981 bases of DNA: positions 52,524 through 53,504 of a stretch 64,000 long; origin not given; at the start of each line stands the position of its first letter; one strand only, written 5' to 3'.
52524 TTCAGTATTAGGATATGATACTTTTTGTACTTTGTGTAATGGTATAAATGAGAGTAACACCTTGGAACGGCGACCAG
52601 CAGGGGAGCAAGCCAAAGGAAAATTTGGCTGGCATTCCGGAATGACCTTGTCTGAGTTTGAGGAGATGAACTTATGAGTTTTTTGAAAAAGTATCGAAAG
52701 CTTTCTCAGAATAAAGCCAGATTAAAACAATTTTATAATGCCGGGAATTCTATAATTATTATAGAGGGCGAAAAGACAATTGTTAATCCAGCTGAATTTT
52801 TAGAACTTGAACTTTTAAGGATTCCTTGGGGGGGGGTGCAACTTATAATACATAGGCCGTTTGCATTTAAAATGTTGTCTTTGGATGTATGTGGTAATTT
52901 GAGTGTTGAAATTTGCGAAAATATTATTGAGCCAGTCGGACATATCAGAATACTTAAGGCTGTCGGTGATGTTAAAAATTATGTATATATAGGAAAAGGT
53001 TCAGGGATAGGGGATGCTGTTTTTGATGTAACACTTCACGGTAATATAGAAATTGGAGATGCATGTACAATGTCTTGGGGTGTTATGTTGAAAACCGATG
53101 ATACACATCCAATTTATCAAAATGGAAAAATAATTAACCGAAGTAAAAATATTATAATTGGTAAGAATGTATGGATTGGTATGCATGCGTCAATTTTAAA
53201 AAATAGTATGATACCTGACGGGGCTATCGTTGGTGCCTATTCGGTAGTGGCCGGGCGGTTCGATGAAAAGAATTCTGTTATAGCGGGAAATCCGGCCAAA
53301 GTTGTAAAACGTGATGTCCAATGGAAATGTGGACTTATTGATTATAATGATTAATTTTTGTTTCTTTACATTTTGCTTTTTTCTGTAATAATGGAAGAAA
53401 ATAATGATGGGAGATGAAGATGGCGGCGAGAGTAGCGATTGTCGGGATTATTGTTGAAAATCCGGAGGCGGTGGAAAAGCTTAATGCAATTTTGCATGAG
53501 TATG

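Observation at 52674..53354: G9 tract inside a hexapeptide-repeat O-acetyltransferase gene: second candidate phase-variable modifier in the same cassette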

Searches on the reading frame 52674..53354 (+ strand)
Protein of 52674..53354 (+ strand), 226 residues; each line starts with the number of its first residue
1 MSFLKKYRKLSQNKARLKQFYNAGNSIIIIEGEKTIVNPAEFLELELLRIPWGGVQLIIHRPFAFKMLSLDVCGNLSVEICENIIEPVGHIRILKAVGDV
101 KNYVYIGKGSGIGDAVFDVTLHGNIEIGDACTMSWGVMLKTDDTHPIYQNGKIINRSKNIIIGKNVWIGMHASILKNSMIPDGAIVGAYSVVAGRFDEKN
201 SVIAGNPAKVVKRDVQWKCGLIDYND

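Call 5: search_protein_families(library=pfam, proteins=[window:52674-53354:+], max_evalue=0.01)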
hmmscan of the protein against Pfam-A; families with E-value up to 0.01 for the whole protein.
window:52674-53354:+ (226 aa): 2 families
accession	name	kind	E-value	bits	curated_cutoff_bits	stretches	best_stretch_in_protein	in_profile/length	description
PF00132.30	Hexapep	-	1.1e-07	31.7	27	1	159-194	1-36/36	Bacterial transferase hexapeptide (six repeats)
PF25084.1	LbH_EIF2B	-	0.0039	17.6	54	0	98-188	16-101/105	EIF2B subunit epsilon LbH domain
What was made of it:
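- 52674..53354 (+): 226-aa LbH (hexapeptide-repeat) O-acetyltransferase, OatWY/NeuO-like; last gene of the glycan cassette. Pfam Hexapep 1.1e-7 (call 5).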

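Call 6: search_protein_families(library=ncbifam, proteins=[window:52674-53354:+], max_evalue=0.01)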
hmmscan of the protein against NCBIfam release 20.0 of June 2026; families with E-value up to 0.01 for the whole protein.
window:52674-53354:+ (226 aa): 30 families (the best 25 are shown)
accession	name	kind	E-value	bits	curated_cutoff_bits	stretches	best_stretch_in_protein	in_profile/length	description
NF007240.0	PRK09677.1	equivalog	7.6e-14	51.6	243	1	150-213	121-183/192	putative lipopolysaccharide biosynthesis O-acetyl transferase WbbJ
NF007797.0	PRK10502.1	subfamily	2.8e-12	46.7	192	1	104-215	73-180/183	WcaF family extracellular polysaccharide biosynthesis acetyltransferase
NF007499.0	PRK10092.1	equivalog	8.1e-12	45.3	314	1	123-213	92-182/183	maltose O-acetyltransferase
TIGR03570.1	NeuD_NnaD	subfamily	4.2e-10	39.6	160.8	1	100-209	96-202/202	NeuD/PglB/VioB family sugar acetyltransferase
NF000504.1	stregram_VatH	exception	1.1e-09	38.4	475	1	103-214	64-171/216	streptogramin A O-acetyltransferase Vat(H)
TIGR03308.1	phn_thr-fam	hypoth_equivalog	4.8e-09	36.3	201.65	1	155-214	104-162/204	phosphonate metabolim protein, transferase hexapeptide repeat family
NF033468.1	stregram_VatI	exception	5.4e-09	36.1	415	1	158-214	111-166/208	streptogramin A O-acetyltransferase Vat(I)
NF000311.1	Vat_ABCDEFH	equivalog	1.2e-08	34.7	300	1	106-214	60-164/201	Vat family streptogramin A O-acetyltransferase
NF000490.1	chloram_CatB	equivalog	1.8e-08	33.9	350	1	152-213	103-163/210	type B chloramphenicol O-acetyltransferase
NF058585.1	HptprglPActTf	PfamEq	5.8e-08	32.5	300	1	156-215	103-161/172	heptaprenylglyceryl phosphate O-acetyltransferase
NF007076.0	PRK09527.1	equivalog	1.1e-07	31.5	347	1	124-213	95-184/203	galactoside O-acetyltransferase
TIGR04008.1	WcaF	equivalog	2.5e-07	30.8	326.3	1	106-215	74-179/180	colanic acid biosynthesis acetyltransferase WcaF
TIGR02287.1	PaaY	equivalog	4e-07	29.9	319.6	1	97-213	24-141/192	phenylacetic acid degradation protein PaaY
NF010150.1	PRK13627.1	equivalog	4.6e-07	29.8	305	1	98-216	27-150/196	carnitine operon protein CaiE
NF000097.1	stregram_VatC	exception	6.6e-07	29.4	425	1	156-213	115-171/212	streptogramin A O-acetyltransferase Vat(C)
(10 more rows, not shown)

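Call 7: find_homologous_proteins(query=window:52674-53351:+, max_evalue=0.001)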
Query window:52674-53351:+ (226 aa): 103 proteins with E <= 0.001 among 357 candidates.
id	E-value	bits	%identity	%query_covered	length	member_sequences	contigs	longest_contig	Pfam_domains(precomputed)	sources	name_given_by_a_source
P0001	1.9e-143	494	96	100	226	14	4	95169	PF00132.31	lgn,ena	-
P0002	2.4e-132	457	88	100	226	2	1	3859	PF00132.31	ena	-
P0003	6.1e-83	296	60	99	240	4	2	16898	PF00132.31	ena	-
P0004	8.5e-19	86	46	51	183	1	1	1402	PF00132.31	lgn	-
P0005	4.5e-18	84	43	51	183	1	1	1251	PF00132.31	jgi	jgi:acetyltransferase-like isoleucine patch superfamily enzyme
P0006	5.5e-18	83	45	50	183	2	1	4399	PF00132.31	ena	-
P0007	9.1e-18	83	40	55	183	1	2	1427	PF00132.31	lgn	-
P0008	1.0e-17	83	45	50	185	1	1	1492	PF00132.31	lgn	-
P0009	2.9e-17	81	44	51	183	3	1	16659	PF00132.31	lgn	-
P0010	3.6e-17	81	43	51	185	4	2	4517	PF00132.31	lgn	-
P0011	4.6e-17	80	40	51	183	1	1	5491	PF00132.31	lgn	-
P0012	5.8e-17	80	45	51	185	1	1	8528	PF00132.31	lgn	-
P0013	9.2e-17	79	42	55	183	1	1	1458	PF00132.31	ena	-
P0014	1.3e-16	79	38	51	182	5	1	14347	-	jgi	-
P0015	1.5e-16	79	41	51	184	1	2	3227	PF00132.31,PF25084.2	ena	-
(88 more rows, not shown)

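Call 9: find_encoding_contigs(protein=P0001, flank=10000, max_places=10)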
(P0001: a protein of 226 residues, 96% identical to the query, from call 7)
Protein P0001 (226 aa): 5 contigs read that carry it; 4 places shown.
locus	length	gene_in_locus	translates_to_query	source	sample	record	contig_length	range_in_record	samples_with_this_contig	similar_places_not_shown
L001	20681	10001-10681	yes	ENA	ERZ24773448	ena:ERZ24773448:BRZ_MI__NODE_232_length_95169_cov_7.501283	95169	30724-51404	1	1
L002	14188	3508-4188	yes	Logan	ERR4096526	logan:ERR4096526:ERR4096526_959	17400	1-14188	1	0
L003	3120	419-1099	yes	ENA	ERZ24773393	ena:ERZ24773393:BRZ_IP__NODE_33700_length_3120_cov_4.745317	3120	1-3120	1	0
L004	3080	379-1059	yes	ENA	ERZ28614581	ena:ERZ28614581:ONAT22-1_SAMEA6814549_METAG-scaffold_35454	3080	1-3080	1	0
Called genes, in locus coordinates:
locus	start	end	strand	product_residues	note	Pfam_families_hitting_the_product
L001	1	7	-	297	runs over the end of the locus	PF13606:Ank_3 (faint), PF13637:Ank_4 (faint), PF13857:Ank_5 (faint), PF12796:Ank_2, PF00023:Ank (weak)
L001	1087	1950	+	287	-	PF00535:Glycos_transf_2, PF10111:Glyco_tranf_2_2, PF13641:Glyco_tranf_2_3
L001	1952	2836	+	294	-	PF00483:NTP_transferase, PF12804:NTP_transf_3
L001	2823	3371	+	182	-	PF00908:dTDP_sugar_isom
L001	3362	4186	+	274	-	PF01370:Epimerase, PF04321:RmlD_sub_bind, PF02719:Polysacc_synt_2 (weak), PF16363:GDP_Man_Dehyd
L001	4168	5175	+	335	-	PF01073:3Beta_HSD, PF01370:Epimerase, PF02719:Polysacc_synt_2, PF04321:RmlD_sub_bind, PF07993:NAD_binding_4 (faint), PF16363:GDP_Man_Dehyd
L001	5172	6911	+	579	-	PF05045:RgpF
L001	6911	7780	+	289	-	PF00535:Glycos_transf_2, PF10111:Glyco_tranf_2_2, PF13641:Glyco_tranf_2_3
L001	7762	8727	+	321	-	PF00535:Glycos_transf_2, PF10111:Glyco_tranf_2_2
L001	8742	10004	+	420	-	PF13353:Fer4_12 (faint), PF04055:Radical_SAM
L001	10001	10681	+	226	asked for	PF00132:Hexapep (weak)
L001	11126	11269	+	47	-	-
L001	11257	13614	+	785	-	PF04023:FeoA, PF00009:GTP_EFTU (faint), PF01926:MMR_HSR1, PF02421:FeoB_N, PF17910:FeoB_Cyto, PF07670:Gate, PF07664:FeoB_C, PF07670:Gate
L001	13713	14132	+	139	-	-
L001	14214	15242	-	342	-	PF01594:AI-2E_transport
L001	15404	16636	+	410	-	-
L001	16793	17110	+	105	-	PF00893:Multi_Drug_Res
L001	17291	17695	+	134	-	PF13560:HTH_31, PF01381:HTH_3, PF12844:HTH_19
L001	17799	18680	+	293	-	PF00126:HTH_1, PF03466:LysR_substrate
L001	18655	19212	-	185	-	PF00126:HTH_1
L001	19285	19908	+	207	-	PF00583:Acetyltransf_1 (weak)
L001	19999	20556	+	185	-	PF13302:Acetyltransf_3, PF00583:Acetyltransf_1, PF13420:Acetyltransf_4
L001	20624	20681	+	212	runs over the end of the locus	PF13441:Gly-zipper_YMGG, PF05433:Rick_17kDa_Anti (weak), PF13488:Gly-zipper_Omp, PF00691:OmpA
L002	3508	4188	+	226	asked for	PF00132:Hexapep (weak)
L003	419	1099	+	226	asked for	PF00132:Hexapep (weak)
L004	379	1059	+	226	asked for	PF00132:Hexapep (weak)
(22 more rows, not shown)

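Call 10: find_encoding_contigs(protein=P0002, flank=10000, max_places=10)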
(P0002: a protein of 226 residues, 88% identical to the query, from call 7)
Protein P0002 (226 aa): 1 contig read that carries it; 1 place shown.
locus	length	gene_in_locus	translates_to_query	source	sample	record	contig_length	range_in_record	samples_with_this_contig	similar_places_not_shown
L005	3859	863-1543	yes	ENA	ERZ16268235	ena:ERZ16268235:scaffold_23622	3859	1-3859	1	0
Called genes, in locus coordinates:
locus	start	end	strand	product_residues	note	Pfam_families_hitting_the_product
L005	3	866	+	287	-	?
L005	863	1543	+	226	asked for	PF00132:Hexapep (weak)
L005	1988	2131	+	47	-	-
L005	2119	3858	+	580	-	?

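Call 11: find_encoding_contigs(protein=P0003, flank=10000, max_places=10)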
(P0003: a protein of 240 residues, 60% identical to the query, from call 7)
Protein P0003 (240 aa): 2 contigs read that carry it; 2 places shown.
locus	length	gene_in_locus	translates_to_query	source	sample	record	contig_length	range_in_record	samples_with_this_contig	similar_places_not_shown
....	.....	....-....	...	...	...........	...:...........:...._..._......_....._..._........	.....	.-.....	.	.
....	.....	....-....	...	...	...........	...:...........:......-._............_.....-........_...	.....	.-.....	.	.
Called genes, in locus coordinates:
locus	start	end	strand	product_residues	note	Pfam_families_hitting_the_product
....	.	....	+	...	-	?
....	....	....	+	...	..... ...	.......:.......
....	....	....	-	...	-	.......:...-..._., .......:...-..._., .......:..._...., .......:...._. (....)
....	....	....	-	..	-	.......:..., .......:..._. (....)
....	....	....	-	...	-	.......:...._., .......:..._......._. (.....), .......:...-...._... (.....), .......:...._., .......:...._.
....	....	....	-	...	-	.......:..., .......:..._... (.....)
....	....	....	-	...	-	-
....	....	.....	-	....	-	-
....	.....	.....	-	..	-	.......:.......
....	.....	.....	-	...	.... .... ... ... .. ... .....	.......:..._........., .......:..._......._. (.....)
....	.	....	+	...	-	?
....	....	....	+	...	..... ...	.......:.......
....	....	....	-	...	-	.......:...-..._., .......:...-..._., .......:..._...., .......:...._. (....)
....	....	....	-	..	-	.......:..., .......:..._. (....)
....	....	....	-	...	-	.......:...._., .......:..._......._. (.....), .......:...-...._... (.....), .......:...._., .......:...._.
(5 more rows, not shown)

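Call 12: find_encoding_contigs(protein=window:52674-53351:+, flank=10000, max_places=10)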
Protein window:52674-53351:+ (226 aa): 3 contigs read that carry it; 2 places shown.
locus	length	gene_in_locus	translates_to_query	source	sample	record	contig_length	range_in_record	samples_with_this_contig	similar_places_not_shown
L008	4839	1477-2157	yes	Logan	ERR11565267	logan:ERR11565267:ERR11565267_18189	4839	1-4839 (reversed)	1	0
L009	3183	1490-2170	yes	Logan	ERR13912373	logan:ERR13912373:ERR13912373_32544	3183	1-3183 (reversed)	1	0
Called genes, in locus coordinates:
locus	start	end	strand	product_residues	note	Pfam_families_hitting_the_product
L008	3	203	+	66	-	?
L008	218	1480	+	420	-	PF13353:Fer4_12 (faint), PF04055:Radical_SAM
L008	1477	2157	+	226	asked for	PF00132:Hexapep (weak)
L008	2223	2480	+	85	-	PF21699:TM1266-like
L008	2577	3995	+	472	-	PF04055:Radical_SAM, PF06968:BATS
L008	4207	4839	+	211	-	?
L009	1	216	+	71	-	?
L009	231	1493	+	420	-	PF13353:Fer4_12 (faint), PF04055:Radical_SAM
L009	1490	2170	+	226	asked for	PF00132:Hexapep (weak)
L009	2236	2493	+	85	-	PF21699:TM1266-like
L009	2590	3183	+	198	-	?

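Call 16: find_related_loci(query=window:52674-53351:+, collection=genome_contigs, flank=10000)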
Query window:52674-53351:+ (226 aa) in genome_contigs; peptide patterns used: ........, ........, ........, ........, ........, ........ (x = any residue, [..] = any of these).
51 stretches matched a pattern; 1 encode a relative of the query (tblastn E <= 1e-3); 1 distinct loci.
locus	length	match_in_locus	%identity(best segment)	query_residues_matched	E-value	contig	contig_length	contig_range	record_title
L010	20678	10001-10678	90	1-226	7e-139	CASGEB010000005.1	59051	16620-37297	uncultured proteobacterium isolate T5_L3_314314_idba_bin.18 genome assembly, contig: T5_L3_314314_idba_bin.18.fa_scaffol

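Call 17: list_cluster_members(proteins=[P0001, window:52674-53351:+, P0002])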
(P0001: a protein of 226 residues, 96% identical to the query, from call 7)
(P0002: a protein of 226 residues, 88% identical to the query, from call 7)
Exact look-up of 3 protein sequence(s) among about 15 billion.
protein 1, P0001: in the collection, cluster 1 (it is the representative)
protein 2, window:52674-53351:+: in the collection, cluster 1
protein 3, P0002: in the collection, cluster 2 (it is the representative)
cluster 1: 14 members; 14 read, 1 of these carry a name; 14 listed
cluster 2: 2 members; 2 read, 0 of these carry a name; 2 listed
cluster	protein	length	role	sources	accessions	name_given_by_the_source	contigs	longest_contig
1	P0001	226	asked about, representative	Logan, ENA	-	-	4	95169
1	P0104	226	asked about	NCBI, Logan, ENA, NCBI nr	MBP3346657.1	MAG: acyltransferase [Alphaproteobacteria bacterium] | acyltransferase [Alphaproteobacteria bacterium]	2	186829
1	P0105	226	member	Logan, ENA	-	-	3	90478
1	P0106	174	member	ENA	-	-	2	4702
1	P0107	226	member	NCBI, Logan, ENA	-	-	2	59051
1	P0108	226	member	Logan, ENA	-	-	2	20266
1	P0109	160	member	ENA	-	-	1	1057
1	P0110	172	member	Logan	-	-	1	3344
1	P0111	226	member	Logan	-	-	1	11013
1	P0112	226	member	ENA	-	-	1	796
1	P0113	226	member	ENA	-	-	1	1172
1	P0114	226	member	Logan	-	-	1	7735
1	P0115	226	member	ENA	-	-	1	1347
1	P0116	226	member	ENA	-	-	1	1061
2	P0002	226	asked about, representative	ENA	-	-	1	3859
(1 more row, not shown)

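Call 19: find_encoding_contigs(protein=P0110, flank=10000, max_places=10)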
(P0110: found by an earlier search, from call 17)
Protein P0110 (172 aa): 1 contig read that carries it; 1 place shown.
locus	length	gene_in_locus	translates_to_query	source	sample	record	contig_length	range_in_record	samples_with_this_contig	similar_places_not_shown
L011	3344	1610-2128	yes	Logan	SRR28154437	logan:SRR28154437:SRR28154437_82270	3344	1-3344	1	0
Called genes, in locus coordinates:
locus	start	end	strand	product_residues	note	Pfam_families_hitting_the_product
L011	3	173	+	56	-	?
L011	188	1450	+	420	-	PF13353:Fer4_12 (faint), PF04055:Radical_SAM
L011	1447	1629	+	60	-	-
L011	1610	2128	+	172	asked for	PF00132:Hexapep (weak)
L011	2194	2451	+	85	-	PF21699:TM1266-like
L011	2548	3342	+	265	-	?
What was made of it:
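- The G10 at this tract rests on one Logan contig (call 19).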

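Call 20: find_encoding_contigs(protein=P0114, flank=10000, max_places=10)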
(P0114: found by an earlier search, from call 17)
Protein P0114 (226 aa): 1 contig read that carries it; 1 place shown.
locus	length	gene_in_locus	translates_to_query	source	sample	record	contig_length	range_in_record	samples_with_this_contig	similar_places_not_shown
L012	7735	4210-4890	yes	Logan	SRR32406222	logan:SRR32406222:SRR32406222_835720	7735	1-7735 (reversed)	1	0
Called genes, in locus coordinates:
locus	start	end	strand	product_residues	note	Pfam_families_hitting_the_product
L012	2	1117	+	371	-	?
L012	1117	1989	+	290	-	PF00535:Glycos_transf_2, PF10111:Glyco_tranf_2_2, PF13641:Glyco_tranf_2_3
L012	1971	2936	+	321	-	PF00535:Glycos_transf_2, PF10111:Glyco_tranf_2_2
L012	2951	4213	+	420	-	PF13353:Fer4_12 (faint), PF04055:Radical_SAM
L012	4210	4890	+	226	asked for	PF00132:Hexapep (weak)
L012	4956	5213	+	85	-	PF21699:TM1266-like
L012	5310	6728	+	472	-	PF04055:Radical_SAM, PF06968:BATS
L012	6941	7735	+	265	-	?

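Call 27: find_encoding_contigs(protein=P0109, flank=3000, max_places=5)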
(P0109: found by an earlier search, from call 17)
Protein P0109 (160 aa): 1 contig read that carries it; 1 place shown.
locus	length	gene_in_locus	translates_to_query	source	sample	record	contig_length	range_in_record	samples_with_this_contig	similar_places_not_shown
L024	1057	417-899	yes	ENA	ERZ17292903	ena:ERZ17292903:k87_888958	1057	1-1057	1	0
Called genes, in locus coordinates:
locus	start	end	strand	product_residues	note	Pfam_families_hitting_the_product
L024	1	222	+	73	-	?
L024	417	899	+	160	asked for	PF00132:Hexapep (weak)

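Call 29: find_related_loci(query=window:52674-53351:+, collection=metagenome_contigs, flank=4000)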
Query window:52674-53351:+ (226 aa) in metagenome_contigs; peptide patterns used: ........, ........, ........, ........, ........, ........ (x = any residue, [..] = any of these).
62 stretches matched a pattern; 1 encode a relative of the query (tblastn E <= 1e-3); 1 distinct loci.
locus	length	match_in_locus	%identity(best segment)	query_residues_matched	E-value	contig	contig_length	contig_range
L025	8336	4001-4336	34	104-214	3e-10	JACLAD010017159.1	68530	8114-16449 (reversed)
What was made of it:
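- Tried and rejected: The protein-based scan of the same collection found only a 34% relative (call 29).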
